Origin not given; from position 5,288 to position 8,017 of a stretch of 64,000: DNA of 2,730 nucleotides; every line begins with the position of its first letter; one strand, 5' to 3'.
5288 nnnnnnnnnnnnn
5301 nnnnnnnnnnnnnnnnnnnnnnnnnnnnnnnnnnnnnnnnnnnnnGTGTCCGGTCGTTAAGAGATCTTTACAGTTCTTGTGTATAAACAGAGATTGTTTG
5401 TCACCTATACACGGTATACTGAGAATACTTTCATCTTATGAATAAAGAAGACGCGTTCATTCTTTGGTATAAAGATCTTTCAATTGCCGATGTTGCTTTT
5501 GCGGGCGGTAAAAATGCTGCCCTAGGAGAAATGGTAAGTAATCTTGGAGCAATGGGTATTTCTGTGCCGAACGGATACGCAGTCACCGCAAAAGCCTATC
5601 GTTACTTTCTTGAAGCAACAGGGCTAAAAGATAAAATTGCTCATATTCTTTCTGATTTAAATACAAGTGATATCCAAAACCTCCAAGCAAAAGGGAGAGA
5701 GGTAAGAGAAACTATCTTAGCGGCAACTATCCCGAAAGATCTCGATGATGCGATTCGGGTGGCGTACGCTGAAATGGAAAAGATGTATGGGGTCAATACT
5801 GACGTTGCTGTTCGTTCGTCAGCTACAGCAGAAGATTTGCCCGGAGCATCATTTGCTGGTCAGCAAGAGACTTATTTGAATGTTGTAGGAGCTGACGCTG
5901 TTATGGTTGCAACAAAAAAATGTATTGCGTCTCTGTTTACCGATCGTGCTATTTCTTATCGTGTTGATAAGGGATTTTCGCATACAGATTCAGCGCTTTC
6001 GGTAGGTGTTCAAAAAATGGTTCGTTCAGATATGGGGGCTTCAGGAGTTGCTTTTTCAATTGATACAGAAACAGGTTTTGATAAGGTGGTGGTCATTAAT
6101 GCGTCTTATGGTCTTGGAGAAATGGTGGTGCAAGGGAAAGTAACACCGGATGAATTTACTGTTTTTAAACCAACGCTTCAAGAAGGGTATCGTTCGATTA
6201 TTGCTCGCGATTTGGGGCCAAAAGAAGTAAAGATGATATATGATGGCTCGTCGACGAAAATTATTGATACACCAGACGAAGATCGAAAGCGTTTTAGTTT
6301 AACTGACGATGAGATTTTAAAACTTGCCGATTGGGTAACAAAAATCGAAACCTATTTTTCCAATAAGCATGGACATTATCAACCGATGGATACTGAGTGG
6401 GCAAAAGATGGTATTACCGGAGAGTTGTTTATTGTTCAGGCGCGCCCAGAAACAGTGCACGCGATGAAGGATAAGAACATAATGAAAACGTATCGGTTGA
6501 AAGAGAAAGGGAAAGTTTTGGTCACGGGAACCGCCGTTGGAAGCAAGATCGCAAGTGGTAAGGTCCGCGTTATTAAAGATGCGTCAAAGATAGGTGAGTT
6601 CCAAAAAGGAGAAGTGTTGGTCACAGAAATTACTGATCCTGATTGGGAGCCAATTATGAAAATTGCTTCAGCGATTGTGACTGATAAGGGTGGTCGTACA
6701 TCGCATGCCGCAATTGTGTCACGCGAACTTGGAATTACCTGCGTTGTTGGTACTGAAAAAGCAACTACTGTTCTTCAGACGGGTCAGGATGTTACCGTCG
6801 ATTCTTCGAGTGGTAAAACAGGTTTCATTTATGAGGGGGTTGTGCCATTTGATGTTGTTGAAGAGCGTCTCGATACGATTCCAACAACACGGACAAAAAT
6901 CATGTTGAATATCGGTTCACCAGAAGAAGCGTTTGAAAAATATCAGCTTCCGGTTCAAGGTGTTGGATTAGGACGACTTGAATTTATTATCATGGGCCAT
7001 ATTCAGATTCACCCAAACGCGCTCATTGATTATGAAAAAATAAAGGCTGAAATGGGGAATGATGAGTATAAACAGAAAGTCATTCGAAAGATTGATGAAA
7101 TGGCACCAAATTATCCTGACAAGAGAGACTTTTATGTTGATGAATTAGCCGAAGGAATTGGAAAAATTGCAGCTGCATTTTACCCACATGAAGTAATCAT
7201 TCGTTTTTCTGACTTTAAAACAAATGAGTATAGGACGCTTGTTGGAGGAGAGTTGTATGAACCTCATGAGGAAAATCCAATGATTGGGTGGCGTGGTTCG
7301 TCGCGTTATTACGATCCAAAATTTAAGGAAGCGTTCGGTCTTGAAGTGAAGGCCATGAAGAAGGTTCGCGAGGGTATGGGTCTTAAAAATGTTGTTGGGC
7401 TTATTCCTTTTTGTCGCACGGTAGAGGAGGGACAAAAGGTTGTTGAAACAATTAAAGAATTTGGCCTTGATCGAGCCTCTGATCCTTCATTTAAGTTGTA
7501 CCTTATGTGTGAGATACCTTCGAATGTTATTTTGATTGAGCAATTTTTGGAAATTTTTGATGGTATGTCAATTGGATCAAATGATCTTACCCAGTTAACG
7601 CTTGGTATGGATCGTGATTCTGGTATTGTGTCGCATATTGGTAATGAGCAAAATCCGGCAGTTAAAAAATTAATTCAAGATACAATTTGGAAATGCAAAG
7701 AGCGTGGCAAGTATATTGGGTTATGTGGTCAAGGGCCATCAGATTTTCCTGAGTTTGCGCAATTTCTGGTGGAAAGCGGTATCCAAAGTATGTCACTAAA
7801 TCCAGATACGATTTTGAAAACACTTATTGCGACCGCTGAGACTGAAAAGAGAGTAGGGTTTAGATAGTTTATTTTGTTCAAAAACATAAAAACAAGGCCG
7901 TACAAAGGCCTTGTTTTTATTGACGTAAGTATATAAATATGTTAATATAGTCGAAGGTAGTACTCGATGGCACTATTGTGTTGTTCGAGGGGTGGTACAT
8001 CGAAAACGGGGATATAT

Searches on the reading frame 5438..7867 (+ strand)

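Call 19: search_protein_families(library=pfam, proteins=[window:5438-7867:+], max_evalue=0.001)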
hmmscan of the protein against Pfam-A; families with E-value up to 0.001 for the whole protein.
window:5438-7867:+ (809 aa): 3 families
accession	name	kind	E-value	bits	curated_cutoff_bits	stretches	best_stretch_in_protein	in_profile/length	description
PF01326.24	PPDK_N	-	1.9e-120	402.5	27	1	21-354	3-326/328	Pyruvate phosphate dikinase, AMP/ATP-binding domain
PF02896.24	PEP-utilizers_C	-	1.6e-60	205.2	22.8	1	479-799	13-288/293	PEP-utilising enzyme, PEP-binding domain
PF00391.29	PEP-utilizers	-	1.8e-26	92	23.1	1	388-459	1-72/72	PEP-utilising enzyme, mobile domain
